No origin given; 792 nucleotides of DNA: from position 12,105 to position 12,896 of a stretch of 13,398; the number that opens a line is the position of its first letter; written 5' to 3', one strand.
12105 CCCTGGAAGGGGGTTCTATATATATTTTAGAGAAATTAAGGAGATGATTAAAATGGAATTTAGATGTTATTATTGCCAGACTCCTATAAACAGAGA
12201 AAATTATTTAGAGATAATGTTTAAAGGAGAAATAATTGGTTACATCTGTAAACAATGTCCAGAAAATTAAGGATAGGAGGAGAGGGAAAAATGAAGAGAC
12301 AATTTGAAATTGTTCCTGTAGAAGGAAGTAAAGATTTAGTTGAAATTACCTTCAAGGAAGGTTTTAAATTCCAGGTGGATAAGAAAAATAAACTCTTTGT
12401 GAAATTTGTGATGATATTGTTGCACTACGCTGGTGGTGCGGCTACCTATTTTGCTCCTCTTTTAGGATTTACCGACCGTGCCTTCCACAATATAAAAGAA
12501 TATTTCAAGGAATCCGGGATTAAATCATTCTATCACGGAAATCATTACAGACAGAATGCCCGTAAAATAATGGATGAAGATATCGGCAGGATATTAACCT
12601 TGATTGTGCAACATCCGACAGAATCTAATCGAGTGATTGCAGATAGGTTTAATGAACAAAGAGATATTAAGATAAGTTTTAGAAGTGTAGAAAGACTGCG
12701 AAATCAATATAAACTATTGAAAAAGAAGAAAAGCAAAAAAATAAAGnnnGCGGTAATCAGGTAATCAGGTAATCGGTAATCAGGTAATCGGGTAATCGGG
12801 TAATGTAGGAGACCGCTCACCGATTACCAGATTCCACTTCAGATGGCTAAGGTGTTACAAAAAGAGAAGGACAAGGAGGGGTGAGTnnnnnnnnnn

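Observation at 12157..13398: Candidate three-gene module: unannotated 37-aa zinc ribbon, 152-aa HTH protein, and excisionase-HTH plus TPR protein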

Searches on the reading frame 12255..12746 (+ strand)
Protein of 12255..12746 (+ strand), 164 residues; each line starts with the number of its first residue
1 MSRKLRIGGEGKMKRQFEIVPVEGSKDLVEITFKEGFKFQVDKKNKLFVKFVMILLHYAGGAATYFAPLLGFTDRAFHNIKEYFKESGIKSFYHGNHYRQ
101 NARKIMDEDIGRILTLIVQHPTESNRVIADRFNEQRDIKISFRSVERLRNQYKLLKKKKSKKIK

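Call 8: search_protein_families(library=pfam, proteins=[window:12291-12746:+], max_evalue=1)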
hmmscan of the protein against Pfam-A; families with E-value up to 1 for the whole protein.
seq(152 aa): 4 families
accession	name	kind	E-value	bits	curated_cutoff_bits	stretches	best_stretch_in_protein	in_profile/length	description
PF13565.12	HTH_32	-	0.001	20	33.7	1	70-136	7-72/73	Homeodomain-like domain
PF13551.12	HTH_29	-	0.07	13.7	28.1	1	41-96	4-60/64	Winged helix-turn helix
PF08012.16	DUF1702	-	0.12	11.6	25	1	59-124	151-215/319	Protein of unknown function (DUF1702)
PF00153.32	Mito_carr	-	0.19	11.9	22.3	1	64-84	47-67/96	Mitochondrial carrier protein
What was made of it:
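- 12291..12749 (+): ORF2: 152 aa. It has a three-strand beta sheet (about residues 5-30), HTH 1 (34-79), a flexible linker, HTH 2 (95-139) and a lysine-rich tail. This is a transposase-type two-part DNA-binding domain without a catalytic domain. Pfam matches HTH_32 and HTH_29 weakly (call 8).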

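Call 9: find_encoding_contigs(protein=window:12291-12746:+, flank=10000, max_places=10)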
Protein seq(152 aa) (152 aa): no gene with exactly this product is on record in the collection.

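Call 10: find_encoding_contigs(protein=window:12255-12746:+, flank=10000, max_places=10)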
Protein seq(164 aa) (164 aa): 1 contig read that carries it; 1 place shown.
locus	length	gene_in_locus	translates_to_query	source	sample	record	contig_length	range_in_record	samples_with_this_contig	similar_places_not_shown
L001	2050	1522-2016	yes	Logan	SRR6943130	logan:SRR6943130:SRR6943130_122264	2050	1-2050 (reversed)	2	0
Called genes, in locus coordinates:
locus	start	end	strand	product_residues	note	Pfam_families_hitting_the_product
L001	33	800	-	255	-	PF00731:AIRC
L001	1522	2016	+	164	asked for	-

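Call 11: find_homologous_proteins(query=window:12291-12746:+, max_evalue=0.01)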
Query seq(152 aa) (152 aa): 11 proteins with E <= 0.01 among 88 candidates.
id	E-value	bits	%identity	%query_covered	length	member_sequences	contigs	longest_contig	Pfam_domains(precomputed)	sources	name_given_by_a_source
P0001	2.3e-93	328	100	100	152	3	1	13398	-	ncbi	-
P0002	1.6e-81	289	87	92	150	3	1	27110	-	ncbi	ncbi:MAG: hypothetical protein ABIF11_11930 [Nitrospirota bacterium]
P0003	2.2e-73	263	79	92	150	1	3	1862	-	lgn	-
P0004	9.5e-73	261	79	92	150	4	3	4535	-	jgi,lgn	jgi:hypothetical protein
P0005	1.2e-69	251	77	92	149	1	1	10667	-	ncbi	ncbi:MAG: helix-turn-helix domain-containing protein [bacterium]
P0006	3.6e-66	240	73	89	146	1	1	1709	-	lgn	-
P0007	5.3e-66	239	72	91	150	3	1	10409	-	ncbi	ncbi:MAG: hypothetical protein AB1414_09130 [bacterium]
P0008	9.1e-65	235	70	97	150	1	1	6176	-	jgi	-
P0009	3.0e-63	230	69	97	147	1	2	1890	PF13565.13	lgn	-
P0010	8.0e-56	206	64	96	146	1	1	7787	-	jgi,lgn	-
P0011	4.3e-46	175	58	93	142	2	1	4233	-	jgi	jgi:hypothetical protein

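Call 12: find_encoding_contigs(protein=P0002, flank=10000, max_places=3)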
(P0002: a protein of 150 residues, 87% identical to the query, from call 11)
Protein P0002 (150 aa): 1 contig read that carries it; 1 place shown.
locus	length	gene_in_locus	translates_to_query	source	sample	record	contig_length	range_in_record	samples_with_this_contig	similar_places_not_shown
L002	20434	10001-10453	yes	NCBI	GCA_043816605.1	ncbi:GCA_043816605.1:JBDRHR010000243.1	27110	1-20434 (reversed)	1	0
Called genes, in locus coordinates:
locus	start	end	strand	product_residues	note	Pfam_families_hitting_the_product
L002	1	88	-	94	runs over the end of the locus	PF04365:BrnT_toxin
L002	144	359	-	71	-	-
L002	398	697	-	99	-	-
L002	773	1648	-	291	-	-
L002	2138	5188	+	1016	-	PF01839:FG-GAP (faint), PF13517:FG-GAP_3 (weak), PF13860:FlgD_ig (faint), PF13620:CarboxypepD_reg (weak)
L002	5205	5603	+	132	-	PF05168:HEPN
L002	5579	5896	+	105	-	PF01909:NTP_transf_2, PF18765:Polbeta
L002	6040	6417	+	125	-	-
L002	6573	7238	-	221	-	PF13709:DUF4159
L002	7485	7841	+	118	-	PF13560:HTH_31, PF12844:HTH_19, PF01381:HTH_3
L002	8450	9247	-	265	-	PF00731:AIRC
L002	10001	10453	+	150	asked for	-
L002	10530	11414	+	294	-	PF12728:HTH_17 (faint), PF13181:TPR_8 (faint), PF24575:TPR_Slam (faint), PF07719:TPR_2 (faint), PF13174:TPR_6 (faint), PF13428:TPR_14 (faint), PF13432:TPR_16 (faint), PF13414:TPR_11 (faint), +1 more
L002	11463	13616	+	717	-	PF12728:HTH_17, PF13414:TPR_11 (faint), PF01966:HD, PF13487:HD_5, PF00072:Response_reg, PF00990:GGDEF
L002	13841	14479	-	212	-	-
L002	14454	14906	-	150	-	PF00383:dCMP_cyt_deam_1, PF14437:MafB19-deam, PF14439:Bd3614-deam (faint)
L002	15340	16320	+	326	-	-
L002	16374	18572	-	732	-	PF00317:Ribonuc_red_lgN, PF02867:Ribonuc_red_lgC, PF12637:TSCPD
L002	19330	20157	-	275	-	PF22435:MRM3-like_sub_bind, PF08032:SpoU_sub_bind (weak), PF00588:SpoU_methylase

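Call 13: find_encoding_contigs(protein=P0005, flank=10000, max_places=3)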
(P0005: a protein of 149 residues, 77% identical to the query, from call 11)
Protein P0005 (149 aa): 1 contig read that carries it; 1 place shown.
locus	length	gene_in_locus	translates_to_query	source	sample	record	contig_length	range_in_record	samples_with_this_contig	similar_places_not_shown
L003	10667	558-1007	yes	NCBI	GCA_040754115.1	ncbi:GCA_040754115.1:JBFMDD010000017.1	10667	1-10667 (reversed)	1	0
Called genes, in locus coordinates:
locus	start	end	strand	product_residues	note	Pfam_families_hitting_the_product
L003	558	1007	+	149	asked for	-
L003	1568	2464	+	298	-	PF12728:HTH_17 (weak), PF24575:TPR_Slam (faint), PF00515:TPR_1 (faint), PF07719:TPR_2 (faint), PF13181:TPR_8 (faint), PF13428:TPR_14 (faint), PF13432:TPR_16 (faint), PF14559:TPR_19 (faint)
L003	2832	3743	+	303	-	PF00781:DAGK_cat, PF19279:YegS_C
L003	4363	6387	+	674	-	PF16927:HisKA_7TM, PF01590:GAF (weak), PF13185:GAF_2, PF13492:GAF_3 (weak), PF13487:HD_5, PF01966:HD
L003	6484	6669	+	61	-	-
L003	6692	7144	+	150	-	-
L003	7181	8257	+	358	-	PF00437:T2SSE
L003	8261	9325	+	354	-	PF00437:T2SSE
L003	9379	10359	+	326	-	PF03255:ACCA, PF01039:Carboxyl_trans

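Call 14: find_encoding_contigs(protein=P0007, flank=10000, max_places=3)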
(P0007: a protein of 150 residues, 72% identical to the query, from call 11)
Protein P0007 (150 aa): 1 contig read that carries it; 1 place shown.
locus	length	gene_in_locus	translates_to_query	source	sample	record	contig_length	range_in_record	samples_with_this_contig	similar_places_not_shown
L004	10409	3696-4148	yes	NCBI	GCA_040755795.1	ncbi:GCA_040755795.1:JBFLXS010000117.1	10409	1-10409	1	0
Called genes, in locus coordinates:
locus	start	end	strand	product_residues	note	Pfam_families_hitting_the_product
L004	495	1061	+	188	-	PF03938:OmpH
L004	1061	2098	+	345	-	PF04613:LpxD, PF21711:DCTN5 (faint), PF25084:LbH_EIF2B, PF25087:GMPPB_C, PF00132:Hexapep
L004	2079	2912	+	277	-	PF03331:LpxC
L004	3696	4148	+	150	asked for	-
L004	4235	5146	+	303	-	PF13181:TPR_8 (faint), PF13414:TPR_11 (faint), PF13428:TPR_14 (faint), PF14559:TPR_19 (faint), PF12728:HTH_17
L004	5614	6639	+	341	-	PF00365:PFK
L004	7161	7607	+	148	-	-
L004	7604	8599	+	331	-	PF03349:Toluene_X (faint), PF13729:TraF_2 (weak)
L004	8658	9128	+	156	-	PF07798:CCDC90-like, PF01442:Apolipoprotein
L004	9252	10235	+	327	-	-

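Call 21: find_encoding_contigs(protein=P0008, flank=10000, max_places=3)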
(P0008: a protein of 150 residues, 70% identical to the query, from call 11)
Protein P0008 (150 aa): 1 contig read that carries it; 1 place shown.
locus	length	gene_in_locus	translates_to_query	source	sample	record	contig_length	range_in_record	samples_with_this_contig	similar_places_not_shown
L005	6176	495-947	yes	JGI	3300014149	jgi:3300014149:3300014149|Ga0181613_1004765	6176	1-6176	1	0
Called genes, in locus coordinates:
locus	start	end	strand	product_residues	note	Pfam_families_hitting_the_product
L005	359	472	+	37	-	-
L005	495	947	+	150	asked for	-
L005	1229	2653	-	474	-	PF01609:DDE_Tnp_1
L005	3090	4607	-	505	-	PF00535:Glycos_transf_2, PF10111:Glyco_tranf_2_2 (faint), PF13641:Glyco_tranf_2_3, PF01522:Polysacc_deac_1, PF03065:Glyco_hydro_57 (faint)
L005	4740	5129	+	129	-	-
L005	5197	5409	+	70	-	-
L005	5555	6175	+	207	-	?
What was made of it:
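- An IS4 sits next to the module in L005 (call 21).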

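Call 22: find_encoding_contigs(protein=P0010, flank=10000, max_places=3)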
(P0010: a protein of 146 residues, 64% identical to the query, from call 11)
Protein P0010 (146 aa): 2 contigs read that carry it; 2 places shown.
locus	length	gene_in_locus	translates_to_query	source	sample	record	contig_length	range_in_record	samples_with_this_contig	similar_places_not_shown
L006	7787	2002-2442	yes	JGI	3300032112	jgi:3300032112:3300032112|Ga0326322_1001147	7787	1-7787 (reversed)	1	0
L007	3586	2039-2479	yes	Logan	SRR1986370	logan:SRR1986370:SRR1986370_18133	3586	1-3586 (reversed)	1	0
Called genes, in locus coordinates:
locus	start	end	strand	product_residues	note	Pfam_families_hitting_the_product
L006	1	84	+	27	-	?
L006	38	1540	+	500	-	PF10114:PocR, PF01590:GAF, PF13185:GAF_2, PF13492:GAF_3, PF08668:HDOD (weak), PF01966:HD, PF13487:HD_5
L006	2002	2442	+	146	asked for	-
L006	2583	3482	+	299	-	PF12728:HTH_17 (faint), PF24575:TPR_Slam (faint), PF00515:TPR_1 (faint), PF07719:TPR_2 (faint), PF13181:TPR_8 (faint), PF13428:TPR_14 (faint), PF13432:TPR_16 (faint), PF13414:TPR_11 (faint)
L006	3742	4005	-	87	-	PF20660:DUF6812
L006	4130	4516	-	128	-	-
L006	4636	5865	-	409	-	PF03687:UPF0164, PF08239:SH3_3 (weak)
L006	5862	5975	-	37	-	-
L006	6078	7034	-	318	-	PF00850:Hist_deacetyl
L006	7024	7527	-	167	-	PF00149:Metallophos, PF12850:Metallophos_2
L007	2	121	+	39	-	?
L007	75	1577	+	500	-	PF10114:PocR, PF01590:GAF, PF13185:GAF_2, PF13492:GAF_3, PF08668:HDOD (weak), PF01966:HD, PF13487:HD_5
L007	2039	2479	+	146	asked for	-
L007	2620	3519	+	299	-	PF12728:HTH_17 (faint), PF24575:TPR_Slam (faint), PF00515:TPR_1 (faint), PF07719:TPR_2 (faint), PF13181:TPR_8 (faint), PF13428:TPR_14 (faint), PF13432:TPR_16 (faint), PF13414:TPR_11 (faint)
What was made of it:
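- Flanking genes differ between loci (calls 12-14, 22).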

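Call 23: find_encoding_contigs(protein=P0011, flank=10000, max_places=3)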
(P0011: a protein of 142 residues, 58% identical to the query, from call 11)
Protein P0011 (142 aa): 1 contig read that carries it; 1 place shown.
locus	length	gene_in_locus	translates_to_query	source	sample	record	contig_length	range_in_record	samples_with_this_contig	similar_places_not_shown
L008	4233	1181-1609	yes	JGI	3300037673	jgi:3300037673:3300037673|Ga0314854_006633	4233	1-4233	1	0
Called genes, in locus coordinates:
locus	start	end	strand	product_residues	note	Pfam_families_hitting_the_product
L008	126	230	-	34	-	-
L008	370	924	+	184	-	-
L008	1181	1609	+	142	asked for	-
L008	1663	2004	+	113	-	PF00072:Response_reg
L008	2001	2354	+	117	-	PF00072:Response_reg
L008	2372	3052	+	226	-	-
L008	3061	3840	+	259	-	PF01887:SAM_HAT_N, PF20257:SAM_HAT_C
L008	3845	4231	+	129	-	?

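Call 29: search_protein_families(library=ncbifam, proteins=[P0001, L002:10530-11411:+, L002:11463-13613:+], max_evalue=1)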
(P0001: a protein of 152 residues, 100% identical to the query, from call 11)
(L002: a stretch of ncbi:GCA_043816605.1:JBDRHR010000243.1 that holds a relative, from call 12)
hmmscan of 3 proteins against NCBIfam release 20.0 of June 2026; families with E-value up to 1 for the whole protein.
P0001 (152 aa): 3 families
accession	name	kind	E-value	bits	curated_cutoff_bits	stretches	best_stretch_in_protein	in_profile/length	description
NF033594.2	transpos_ISNCY_2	equivalog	3.8e-08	32.9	250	1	55-150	17-113/368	ISNCY family transposase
NF033545.0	transpos_IS630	equivalog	1.4e-05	24.7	100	1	41-147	5-115/299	IS630 family transposase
NF033577.2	transpos_IS481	equivalog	0.0027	17.3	224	1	55-149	20-114/284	IS481 family transposase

L002:10530-11411:+ (294 aa): 12 families
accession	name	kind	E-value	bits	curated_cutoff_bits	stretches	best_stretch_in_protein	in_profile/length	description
TIGR01764.1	excise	domain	6.7e-12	45.6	28.8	2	7-49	1-42/49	excisionase family DNA-binding protein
TIGR02917.1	PEP_TPR_lipo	equivalog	1.8e-09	36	312.2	2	56-168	19-126/899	XrtA/PEP-CTERM system TPR-repeat protein PrsT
NF040959.1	MamA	equivalog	2.2e-08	33.8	200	2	207-257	68-118/204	magnetosome protein MamA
NF047737.1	antiphage_MADS1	equivalog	4.8e-08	33.1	80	2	7-49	3-44/49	methylation-associated defense system helix-turn-helix domain-containing protein MAD1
TIGR03302.1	OM_YfiO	subfamily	4.3e-07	29.7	81.4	2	205-275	28-99/239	outer membrane protein assembly factor BamD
NF040561.1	PrimPol_Msp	equivalog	3.3e-06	26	200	1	203-267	18-76/515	CRISPR-associated primase-polymerase type A1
TIGR02521.1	type_IV_pilW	equivalog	1.2e-05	25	154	1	210-289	135-212/234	type IV pilus biogenesis/stability protein PilW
TIGR02795.1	tol_pal_ybgF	equivalog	0.00013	22.6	90.1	1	207-249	72-115/119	tol-pal system protein YbgF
NF033787.1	HTH_BldC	subfamily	0.00038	20.2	77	1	7-49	2-44/49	BldC family transcriptional regulator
TIGR02552.1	LcrH_SycD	equivalog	0.00074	19.2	104.8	1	205-262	47-104/136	SycD/LcrH family type III secretion system chaperone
NF033920.0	C39_PA2778_fam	equivalog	0.0058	16.1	150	1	56-113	153-210/255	PA2778 family cysteine peptidase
NF008068.0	PRK10803.1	equivalog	0.23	11.4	383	1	201-247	207-254/263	cell division protein CpoB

L002:11463-13613:+ (717 aa): 126 families (the best 25 are shown)
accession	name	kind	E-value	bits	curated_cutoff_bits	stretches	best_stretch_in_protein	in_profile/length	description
NF053512.1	nitric_RR_NosR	exception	2.3e-44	152.1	400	2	204-389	172-358/422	response regulator c-di-GMP phosphodiesterase, NosR family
NF007135.0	PRK09581.1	equivalog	1.8e-37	129.3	474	2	406-523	4-121/457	PleD family two-component system response regulator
TIGR02154.1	PhoB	equivalog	6.3e-32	110.7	296.2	1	405-557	3-152/226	phosphate regulon transcriptional regulator PhoB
NF045944.1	ResRegRpaBCyano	equivalog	4.1e-30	104.9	330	1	408-545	1-135/229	response regulator transcription factor RpaB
NF008296.0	PRK11083.1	equivalog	1e-29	103.6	273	1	405-546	4-141/228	two-component system response regulator CreB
NF040689.1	MtrAB_MtrA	equivalog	3e-28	98.7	300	1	407-531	1-122/219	MtrAB system response regulator MtrA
NF040534.1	resp_reg_YycF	equivalog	6.9e-26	90.9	340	1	405-529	1-122/231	response regulator YycF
NF041733.1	resp_reg_CseB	equivalog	5e-25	88.2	350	1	406-530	2-123/228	two-component system response regulator CseB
NF053854.1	RespRegPhoBBctds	equivalog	1.9e-24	86.3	270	1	407-529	1-122/225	two-component system response regulator PhoB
NF047654.1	DiguCycDgcRLepto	equivalog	4e-24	85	500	1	405-650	3-252/295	diguanylate cyclase DgcR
NF045991.1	RespRegCtrARhodob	equivalog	6.6e-24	84.9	350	1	406-526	2-120/224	response regulator transcription factor CtrA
NF007005.1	PRK09468.1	equivalog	1.6e-23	83.4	331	1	405-533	4-130/237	osmolarity response regulator transcription factor OmpR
NF007982.1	PRK10710.1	equivalog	1.5e-22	80.3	380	1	404-531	7-131/235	envelope stress response regulator BaeR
TIGR01387.1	cztR_silR_copR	subfamily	1.6e-22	80.3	279.2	1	407-529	1-121/218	heavy metal response regulator transcription factor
NF041734.1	resp_reg_RppA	equivalog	1.7e-22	79.9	250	1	406-529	2-125/229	two-component system response regulator RppA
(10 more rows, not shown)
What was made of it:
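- On IS630/ISNCY/IS481 transposase: Pfam HTH_32 scores 20 bits against 33.7 (calls 8, 29).
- On Excisionase (Xis/AlpA-type recombination directionality factor): The L002 ortholog scores 45.6 bits against 28.8 (calls 8, 29).
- On Known anti-phage defence / toxin-antitoxin systems: The MADS MAD1 hit is 33 bits against an 80-bit cut-off (call 29).
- ORF3 has the excisionase-family HTH (TIGR01764, 45.6 bits against a 28.8-bit cut-off in L002, call 29). ORF3's HTH gives a sub-threshold hit to the MADS MAD1 HTH model (33 bits against an 80-bit cut-off, call 29).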

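Call 30: search_protein_families(library=pfam, proteins=[L002:10530-11411:+, L004:4235-5143:+, L006:2583-3479:+], max_evalue=0.1)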
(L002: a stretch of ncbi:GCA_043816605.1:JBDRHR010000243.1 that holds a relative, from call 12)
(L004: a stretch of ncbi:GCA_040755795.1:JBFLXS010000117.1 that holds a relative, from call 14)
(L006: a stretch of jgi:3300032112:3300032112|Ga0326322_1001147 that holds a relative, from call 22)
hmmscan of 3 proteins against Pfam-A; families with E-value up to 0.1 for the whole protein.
L002:10530-11411:+ (294 aa): 15 families
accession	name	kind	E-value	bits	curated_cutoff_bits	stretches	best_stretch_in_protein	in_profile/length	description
PF12728.13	HTH_17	-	4.5e-11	43.3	27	2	7-49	1-42/51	Helix-turn-helix domain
PF07719.23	TPR_2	-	1.1e-08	35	27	1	211-242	2-33/34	Tetratricopeptide repeat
PF13414.12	TPR_11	-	2.7e-08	33.8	26.8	1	221-257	5-41/42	TPR repeat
PF14559.12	TPR_19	-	2.6e-07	31.3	25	1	223-257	4-38/68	Tetratricopeptide repeat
PF13428.12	TPR_14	-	5.2e-07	30.2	23.5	1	217-253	8-44/44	Tetratricopeptide repeat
PF13174.12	TPR_6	-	2.7e-06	28.1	26.3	1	213-241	3-31/33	Tetratricopeptide repeat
PF13181.12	TPR_8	-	4.9e-06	26.7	25.7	0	221-241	12-32/34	Tetratricopeptide repeat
PF24575.1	TPR_Slam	-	9.6e-06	26.4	35.2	1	213-256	48-93/104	Surface lipoprotein assembly modifier, N-terminal TPR repeats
PF13432.12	TPR_16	-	1.2e-05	26.1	32.7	1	214-256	1-43/65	Tetratricopeptide repeat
PF00515.34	TPR_1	-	0.00059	20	27.8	0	215-241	6-32/34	Tetratricopeptide repeat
PF13525.12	YfiO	-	0.00062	20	25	0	208-273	3-69/203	Outer membrane lipoprotein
PF25058.1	ARM_TT21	-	0.00064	20.1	27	1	224-264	108-148/155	Tetratricopeptide repeat protein 21 ARM repeat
PF13424.12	TPR_12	-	0.012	16.2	30.1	0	215-254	8-48/77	Tetratricopeptide repeat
PF13431.12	TPR_17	-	0.039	14.7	24.4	0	232-256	1-25/34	Tetratricopeptide repeat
PF19570.5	DUF6088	-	0.078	13.2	25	0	30-74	107-149/172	Family of unknown function (DUF6088)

L004:4235-5143:+ (303 aa): 16 families
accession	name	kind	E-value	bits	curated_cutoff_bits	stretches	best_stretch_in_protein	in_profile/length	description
PF12728.13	HTH_17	-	2.4e-12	47.4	27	1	166-214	1-50/51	Helix-turn-helix domain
PF13414.12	TPR_11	-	4.8e-08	33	26.8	1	79-112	8-41/42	TPR repeat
PF13428.12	TPR_14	-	7.3e-07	29.7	23.5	1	218-259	3-44/44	Tetratricopeptide repeat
PF14559.12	TPR_19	-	1.2e-05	26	25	0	229-260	4-35/68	Tetratricopeptide repeat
PF13181.12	TPR_8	-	1.3e-05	25.4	25.7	0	227-247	12-32/34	Tetratricopeptide repeat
PF13432.12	TPR_16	-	0.00028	21.7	32.7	1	220-262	1-43/65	Tetratricopeptide repeat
PF07719.23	TPR_2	-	0.00073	19.9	27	0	220-247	5-32/34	Tetratricopeptide repeat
PF00515.34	TPR_1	-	0.0042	17.3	27.8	0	227-247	12-32/34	Tetratricopeptide repeat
PF13174.12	TPR_6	-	0.0046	18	26.3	0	227-247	11-31/33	Tetratricopeptide repeat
PF25058.1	ARM_TT21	-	0.0061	17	27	0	228-270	106-148/155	Tetratricopeptide repeat protein 21 ARM repeat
PF24575.1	TPR_Slam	-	0.012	16.5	35.2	0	218-262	49-93/104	Surface lipoprotein assembly modifier, N-terminal TPR repeats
PF13431.12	TPR_17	-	0.013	16.2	24.4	0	239-268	2-31/34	Tetratricopeptide repeat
PF13525.12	YfiO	-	0.014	15.6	25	0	215-259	4-49/203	Outer membrane lipoprotein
PF12635.12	DUF3780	-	0.043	14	27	1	193-239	76-120/184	Protein of unknown function (DUF3780)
PF11380.13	Stealth_CR2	-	0.052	14.2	39.4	0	151-176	56-81/108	Stealth protein CR2, conserved region 2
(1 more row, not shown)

L006:2583-3479:+ (299 aa): 17 families
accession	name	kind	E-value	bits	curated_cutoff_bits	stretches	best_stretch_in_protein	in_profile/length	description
PF07719.23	TPR_2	-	7.9e-09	35.4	27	1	213-243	2-32/34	Tetratricopeptide repeat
PF12728.13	HTH_17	-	1.2e-07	32.3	27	1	9-51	1-42/51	Helix-turn-helix domain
PF13181.12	TPR_8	-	1.8e-07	31.2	25.7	1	213-243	2-32/34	Tetratricopeptide repeat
PF13432.12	TPR_16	-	1.9e-07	31.8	32.7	1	216-258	1-43/65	Tetratricopeptide repeat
PF13414.12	TPR_11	-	4.1e-07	30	26.8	0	75-108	8-41/42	TPR repeat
PF13428.12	TPR_14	-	3.7e-06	27.5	23.5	1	214-255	3-44/44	Tetratricopeptide repeat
PF24575.1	TPR_Slam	-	9.9e-06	26.4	35.2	1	202-258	36-93/104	Surface lipoprotein assembly modifier, N-terminal TPR repeats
PF00515.34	TPR_1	-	1.5e-05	25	27.8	1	213-243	2-32/34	Tetratricopeptide repeat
PF13174.12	TPR_6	-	6.2e-05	23.8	26.3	1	215-243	3-31/33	Tetratricopeptide repeat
PF14559.12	TPR_19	-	9.3e-05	23.1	25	1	223-258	2-37/68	Tetratricopeptide repeat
PF13424.12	TPR_12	-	0.00023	21.7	30.1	1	214-256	5-48/77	Tetratricopeptide repeat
PF23914.1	TPR_CcmH_CycH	-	0.00044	20.6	42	1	216-286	54-122/158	Cytochrome c-type biogenesis protein H TPR domain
PF13431.12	TPR_17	-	0.0018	18.9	24.4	0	234-259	1-26/34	Tetratricopeptide repeat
PF25058.1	ARM_TT21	-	0.019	15.4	27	1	212-266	94-148/155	Tetratricopeptide repeat protein 21 ARM repeat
PF13525.12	YfiO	-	0.02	15.1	25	0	210-259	3-53/203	Outer membrane lipoprotein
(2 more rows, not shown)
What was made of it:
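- Closest known: Excisionase-family / MerR-like HTH_17 proteins. Same: Each half of ORF3 begins with a winged HTH that passes the HTH_17 and TIGR01764 thresholds in the full-length orthologs (calls 29, 30).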
